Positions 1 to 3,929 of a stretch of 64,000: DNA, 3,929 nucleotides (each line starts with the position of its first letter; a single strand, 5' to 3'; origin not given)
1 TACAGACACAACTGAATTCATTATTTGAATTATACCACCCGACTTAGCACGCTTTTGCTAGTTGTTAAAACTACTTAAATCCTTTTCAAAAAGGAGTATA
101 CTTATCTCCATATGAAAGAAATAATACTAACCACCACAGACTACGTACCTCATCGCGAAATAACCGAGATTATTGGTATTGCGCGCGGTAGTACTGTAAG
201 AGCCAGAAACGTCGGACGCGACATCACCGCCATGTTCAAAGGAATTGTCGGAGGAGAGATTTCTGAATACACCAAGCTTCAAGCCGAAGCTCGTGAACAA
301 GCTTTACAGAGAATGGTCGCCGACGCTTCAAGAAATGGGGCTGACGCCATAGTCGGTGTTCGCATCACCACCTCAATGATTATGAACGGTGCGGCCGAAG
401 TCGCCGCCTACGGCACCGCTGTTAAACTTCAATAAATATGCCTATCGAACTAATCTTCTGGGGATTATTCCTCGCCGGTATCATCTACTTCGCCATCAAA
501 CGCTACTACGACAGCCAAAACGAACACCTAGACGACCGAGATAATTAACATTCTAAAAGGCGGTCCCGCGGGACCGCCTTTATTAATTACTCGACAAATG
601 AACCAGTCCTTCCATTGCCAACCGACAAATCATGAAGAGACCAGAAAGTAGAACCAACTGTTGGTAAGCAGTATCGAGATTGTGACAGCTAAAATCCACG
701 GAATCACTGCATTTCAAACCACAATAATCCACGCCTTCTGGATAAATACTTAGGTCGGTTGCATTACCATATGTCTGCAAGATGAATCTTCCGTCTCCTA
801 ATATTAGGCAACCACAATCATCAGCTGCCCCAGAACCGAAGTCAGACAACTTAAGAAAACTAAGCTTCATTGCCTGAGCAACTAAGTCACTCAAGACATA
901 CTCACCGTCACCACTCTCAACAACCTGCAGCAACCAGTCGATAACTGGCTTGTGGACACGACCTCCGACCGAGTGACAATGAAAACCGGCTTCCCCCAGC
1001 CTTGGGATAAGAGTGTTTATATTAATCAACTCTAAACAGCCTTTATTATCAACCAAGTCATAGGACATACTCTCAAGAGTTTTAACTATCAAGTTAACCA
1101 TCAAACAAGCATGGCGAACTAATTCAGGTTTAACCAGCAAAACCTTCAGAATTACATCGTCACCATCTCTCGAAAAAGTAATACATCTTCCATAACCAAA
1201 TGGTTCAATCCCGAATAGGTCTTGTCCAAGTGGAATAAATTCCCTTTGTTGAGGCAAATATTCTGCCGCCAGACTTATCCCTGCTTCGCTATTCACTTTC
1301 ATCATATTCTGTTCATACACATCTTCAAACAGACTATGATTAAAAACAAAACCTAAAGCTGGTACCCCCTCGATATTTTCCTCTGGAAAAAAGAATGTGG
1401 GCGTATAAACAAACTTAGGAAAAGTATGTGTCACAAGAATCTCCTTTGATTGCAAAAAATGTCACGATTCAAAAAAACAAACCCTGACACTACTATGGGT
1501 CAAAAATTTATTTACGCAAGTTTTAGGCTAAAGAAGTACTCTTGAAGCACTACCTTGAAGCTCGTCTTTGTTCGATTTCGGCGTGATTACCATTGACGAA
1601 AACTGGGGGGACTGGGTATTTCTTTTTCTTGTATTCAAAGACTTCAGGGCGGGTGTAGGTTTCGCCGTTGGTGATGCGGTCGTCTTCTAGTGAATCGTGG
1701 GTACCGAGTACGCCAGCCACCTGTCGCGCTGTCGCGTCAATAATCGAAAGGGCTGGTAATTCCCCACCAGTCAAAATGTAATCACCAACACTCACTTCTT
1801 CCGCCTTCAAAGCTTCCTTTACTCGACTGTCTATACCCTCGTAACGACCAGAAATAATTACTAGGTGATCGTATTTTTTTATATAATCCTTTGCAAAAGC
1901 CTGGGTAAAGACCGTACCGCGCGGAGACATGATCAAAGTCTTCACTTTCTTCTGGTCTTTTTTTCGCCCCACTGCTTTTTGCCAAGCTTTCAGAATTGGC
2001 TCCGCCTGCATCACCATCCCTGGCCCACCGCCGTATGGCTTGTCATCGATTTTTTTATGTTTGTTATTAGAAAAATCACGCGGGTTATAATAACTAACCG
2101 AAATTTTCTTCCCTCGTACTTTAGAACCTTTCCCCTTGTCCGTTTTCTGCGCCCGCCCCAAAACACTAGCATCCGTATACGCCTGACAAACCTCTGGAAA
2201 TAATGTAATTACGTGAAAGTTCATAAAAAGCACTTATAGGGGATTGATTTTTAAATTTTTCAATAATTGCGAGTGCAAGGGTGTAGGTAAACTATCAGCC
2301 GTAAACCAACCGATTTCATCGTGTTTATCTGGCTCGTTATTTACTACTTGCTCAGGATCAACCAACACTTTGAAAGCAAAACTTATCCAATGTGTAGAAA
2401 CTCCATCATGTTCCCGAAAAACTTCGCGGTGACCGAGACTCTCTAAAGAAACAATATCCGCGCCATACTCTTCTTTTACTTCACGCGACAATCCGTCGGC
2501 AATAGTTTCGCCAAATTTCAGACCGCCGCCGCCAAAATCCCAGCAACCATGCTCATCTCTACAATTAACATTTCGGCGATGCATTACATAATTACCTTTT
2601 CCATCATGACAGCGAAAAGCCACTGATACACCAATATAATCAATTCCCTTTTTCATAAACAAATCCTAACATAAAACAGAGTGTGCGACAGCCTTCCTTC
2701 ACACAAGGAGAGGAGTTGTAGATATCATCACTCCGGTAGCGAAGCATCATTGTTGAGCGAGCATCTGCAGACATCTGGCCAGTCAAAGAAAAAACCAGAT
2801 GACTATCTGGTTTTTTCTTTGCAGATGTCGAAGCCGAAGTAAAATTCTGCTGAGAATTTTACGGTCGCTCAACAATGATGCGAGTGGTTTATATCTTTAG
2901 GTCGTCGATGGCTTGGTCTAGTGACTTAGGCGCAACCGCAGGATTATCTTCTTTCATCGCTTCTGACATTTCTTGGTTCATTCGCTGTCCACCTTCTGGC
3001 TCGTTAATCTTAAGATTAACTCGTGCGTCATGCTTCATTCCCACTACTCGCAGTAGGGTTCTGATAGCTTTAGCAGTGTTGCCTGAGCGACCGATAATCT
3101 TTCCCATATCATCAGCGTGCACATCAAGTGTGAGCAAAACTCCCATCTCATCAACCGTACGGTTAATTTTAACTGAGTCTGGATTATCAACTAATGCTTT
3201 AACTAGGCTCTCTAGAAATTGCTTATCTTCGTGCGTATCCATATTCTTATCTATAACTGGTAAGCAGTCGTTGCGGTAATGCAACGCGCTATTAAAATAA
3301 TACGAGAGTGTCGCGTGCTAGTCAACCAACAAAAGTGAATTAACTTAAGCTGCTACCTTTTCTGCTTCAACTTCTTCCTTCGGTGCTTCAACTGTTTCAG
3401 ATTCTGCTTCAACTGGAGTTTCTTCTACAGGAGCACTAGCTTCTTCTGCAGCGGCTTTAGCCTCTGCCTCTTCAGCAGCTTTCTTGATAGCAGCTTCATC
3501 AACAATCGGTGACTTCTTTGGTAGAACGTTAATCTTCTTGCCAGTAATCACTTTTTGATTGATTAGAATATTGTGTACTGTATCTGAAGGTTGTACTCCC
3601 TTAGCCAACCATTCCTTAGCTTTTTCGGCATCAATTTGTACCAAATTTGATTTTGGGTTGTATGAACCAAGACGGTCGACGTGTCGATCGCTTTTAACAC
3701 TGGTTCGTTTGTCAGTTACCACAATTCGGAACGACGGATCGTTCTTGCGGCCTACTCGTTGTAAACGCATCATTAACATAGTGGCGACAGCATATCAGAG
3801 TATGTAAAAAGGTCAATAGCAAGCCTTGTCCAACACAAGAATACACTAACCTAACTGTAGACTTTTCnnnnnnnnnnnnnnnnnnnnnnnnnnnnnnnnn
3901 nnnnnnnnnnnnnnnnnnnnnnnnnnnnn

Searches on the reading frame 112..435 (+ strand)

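Call 37: search_protein_families(library=pfam, proteins=[window:112-435:+], max_evalue=0.001)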
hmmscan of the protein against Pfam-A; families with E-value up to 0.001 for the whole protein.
window:112-435:+ (107 aa): 1 family
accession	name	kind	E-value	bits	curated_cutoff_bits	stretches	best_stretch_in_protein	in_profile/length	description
PF01906.23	YbjQ_1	-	8.1e-36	123.2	23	1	4-106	1-103/103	Putative heavy-metal-binding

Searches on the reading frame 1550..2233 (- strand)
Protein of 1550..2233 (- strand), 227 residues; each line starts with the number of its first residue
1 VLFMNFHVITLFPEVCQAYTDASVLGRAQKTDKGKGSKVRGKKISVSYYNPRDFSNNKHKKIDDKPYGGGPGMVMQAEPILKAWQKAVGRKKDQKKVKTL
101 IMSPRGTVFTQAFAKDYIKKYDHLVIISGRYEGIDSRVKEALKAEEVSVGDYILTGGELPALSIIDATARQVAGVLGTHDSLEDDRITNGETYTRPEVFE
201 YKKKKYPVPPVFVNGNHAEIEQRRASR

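Call 12: search_protein_families(library=pfam, proteins=[window:1550-2233:-], max_evalue=0.001)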
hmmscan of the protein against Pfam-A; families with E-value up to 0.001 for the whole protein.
window:1550-2233:- (227 aa): 1 family
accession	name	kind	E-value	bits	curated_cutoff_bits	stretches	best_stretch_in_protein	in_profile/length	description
PF01746.26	tRNA_m1G_MT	-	8.2e-41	140.3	27.3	1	44-223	10-181/195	tRNA (Guanine-1)-methyltransferase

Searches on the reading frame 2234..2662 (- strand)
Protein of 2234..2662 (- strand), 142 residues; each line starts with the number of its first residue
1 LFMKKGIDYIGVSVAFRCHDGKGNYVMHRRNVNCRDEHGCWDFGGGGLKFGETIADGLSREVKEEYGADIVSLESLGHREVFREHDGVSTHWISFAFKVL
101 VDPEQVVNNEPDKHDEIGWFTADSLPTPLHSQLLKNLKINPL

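Call 12: search_protein_families(library=pfam, proteins=[window:2234-2662:-], max_evalue=0.001)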
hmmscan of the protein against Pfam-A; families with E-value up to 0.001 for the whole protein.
window:2234-2662:- (142 aa): 1 family
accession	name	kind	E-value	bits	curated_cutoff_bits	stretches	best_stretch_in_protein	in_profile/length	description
PF00293.34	NUDIX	-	5e-15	56.1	21.1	1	15-130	7-124/134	NUDIX domain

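Call 46: search_solved_structures(query=window:2234-2662:-, max_evalue=0.001)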
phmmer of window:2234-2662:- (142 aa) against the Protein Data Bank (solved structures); distinct sequences matched with E-value up to 0.001: 18.
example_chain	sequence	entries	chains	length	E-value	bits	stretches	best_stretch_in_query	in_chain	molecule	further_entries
6fl4_A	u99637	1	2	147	3.1e-10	43.4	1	38-133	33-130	Nudix hydrolase 1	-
5gp0_E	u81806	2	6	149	3.1e-10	43.4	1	38-133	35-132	Nudix hydrolase 1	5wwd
6dby_A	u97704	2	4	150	3.2e-10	43.4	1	38-133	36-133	Nudix hydrolase 1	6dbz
4dyw_A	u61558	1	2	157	1.1e-09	41.6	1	35-130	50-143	MutT/NUDIX family protein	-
5wy6_E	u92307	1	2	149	2.2e-09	40.6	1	38-133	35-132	Nudix hydrolase 1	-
6ypb_A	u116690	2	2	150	2.9e-09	40.2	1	24-131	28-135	Geranyl diphosphate phosphohydrolase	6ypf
3grn_A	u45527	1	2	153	1.9e-06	31.1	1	12-74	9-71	MutT related protein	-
4kyx_A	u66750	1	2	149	7.3e-06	29.2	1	30-133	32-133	ADP-ribose pyrophosphatase MutT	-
3gg6_A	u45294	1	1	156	1.1e-05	28.7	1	35-132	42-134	Nucleoside diphosphate-linked moiety X motif 18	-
5zrc_A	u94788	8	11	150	8.6e-05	25.7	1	36-79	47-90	Putative mutator protein MutT2/NUDIX hydrolase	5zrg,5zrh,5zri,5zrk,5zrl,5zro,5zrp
4hvy_A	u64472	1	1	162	0.00014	25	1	35-132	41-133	Nucleoside diphosphate-linked moiety X motif 18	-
2pqv_A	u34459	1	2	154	0.00018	24.7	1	35-126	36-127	MutT/nudix family protein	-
1rya_A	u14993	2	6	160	0.00027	24.1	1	12-126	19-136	GDP-mannose mannosyl hydrolase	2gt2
2gt4_A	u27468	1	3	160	0.00037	23.7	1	12-126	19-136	GDP-mannose mannosyl hydrolase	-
6dt3_A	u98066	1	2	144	0.00055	23.1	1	20-73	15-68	Nucleoside triphosphatase NudI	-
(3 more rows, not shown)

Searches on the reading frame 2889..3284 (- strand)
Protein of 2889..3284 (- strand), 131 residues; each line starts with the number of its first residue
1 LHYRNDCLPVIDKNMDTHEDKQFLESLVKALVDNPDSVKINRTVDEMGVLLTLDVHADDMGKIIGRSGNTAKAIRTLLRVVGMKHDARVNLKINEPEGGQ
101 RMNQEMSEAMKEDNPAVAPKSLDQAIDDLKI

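Call 37: search_protein_families(library=pfam, proteins=[window:2889-3284:-], max_evalue=0.001)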
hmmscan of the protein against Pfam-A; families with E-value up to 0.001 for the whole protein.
window:2889-3284:- (131 aa): 1 family
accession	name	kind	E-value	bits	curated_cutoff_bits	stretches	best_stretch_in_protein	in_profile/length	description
PF13083.13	KH_KhpA-B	-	2.5e-21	75.8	32.1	1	21-93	1-73/73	KhpA/KhpB, KH domain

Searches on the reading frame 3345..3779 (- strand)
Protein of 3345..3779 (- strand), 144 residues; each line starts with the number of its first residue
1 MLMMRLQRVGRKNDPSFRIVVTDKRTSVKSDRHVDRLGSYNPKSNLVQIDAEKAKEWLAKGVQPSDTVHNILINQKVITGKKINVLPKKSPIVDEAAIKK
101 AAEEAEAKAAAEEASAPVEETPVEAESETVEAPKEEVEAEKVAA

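Call 37: search_protein_families(library=pfam, proteins=[window:3345-3779:-], max_evalue=0.001)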
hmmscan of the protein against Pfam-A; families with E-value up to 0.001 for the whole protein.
window:3345-3779:- (144 aa): 1 family
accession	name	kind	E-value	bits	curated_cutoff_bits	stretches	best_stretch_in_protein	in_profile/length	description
PF00886.24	Ribosomal_S16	-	3.7e-16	59.3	27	1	8-65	1-62/62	Ribosomal protein S16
